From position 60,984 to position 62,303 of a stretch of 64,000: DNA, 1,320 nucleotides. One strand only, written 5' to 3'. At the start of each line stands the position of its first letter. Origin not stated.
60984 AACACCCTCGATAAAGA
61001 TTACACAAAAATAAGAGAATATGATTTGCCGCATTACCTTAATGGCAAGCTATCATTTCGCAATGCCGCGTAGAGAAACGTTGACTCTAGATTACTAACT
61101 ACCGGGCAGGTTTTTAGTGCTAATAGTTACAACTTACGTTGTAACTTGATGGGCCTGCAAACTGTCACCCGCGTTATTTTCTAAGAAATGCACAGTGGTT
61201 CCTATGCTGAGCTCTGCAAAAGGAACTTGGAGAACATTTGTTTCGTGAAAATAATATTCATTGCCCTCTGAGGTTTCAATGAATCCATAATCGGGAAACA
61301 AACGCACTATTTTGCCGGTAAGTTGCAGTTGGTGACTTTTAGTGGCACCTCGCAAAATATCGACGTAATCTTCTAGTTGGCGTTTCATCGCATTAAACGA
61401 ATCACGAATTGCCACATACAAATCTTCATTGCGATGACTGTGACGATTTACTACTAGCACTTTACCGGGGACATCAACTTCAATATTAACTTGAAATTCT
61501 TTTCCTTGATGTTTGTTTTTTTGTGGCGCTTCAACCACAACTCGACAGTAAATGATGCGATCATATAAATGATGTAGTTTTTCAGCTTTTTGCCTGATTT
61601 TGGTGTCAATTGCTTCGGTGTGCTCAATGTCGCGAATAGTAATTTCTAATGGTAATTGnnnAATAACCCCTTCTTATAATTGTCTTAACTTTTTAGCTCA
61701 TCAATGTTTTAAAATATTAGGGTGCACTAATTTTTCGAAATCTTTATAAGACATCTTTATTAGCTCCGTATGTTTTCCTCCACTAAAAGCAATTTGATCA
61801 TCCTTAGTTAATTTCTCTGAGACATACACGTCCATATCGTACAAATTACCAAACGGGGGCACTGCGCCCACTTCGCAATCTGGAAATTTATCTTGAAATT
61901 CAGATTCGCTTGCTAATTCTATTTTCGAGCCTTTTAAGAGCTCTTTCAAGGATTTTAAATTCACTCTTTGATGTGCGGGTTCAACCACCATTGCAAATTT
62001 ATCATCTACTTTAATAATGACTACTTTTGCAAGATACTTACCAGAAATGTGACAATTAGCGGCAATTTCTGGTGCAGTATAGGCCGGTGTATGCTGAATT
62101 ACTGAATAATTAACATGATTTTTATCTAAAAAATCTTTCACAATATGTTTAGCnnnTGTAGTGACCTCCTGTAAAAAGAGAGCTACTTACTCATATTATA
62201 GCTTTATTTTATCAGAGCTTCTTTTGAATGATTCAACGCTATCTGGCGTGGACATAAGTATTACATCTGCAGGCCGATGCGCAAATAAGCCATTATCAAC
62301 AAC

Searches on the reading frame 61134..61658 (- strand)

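Call 58: search_protein_families(library=pfam, proteins=[window:61134-61658:-], max_evalue=0.001)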
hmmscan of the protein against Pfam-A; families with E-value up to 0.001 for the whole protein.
window:61134-61658:- (174 aa): 2 families
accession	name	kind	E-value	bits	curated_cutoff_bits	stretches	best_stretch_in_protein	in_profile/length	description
PF02482.25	Ribosomal_S30AE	-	3.6e-15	56.9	23.7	1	5-100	2-85/88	Sigma 54 modulation protein / S30EA ribosomal protein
PF00313.28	CSD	-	0.00012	22.3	27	1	121-173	8-64/66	'Cold-shock' DNA-binding domain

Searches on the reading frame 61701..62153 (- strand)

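Call 58: search_protein_families(library=pfam, proteins=[window:61701-62153:-], max_evalue=0.001)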
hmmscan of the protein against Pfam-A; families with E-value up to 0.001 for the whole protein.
window:61701-62153:- (150 aa): 1 family
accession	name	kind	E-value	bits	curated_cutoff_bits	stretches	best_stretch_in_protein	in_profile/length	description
PF04073.20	tRNA_edit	-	5.6e-27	94.7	25.5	1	21-142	1-123/123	Aminoacyl-tRNA editing domain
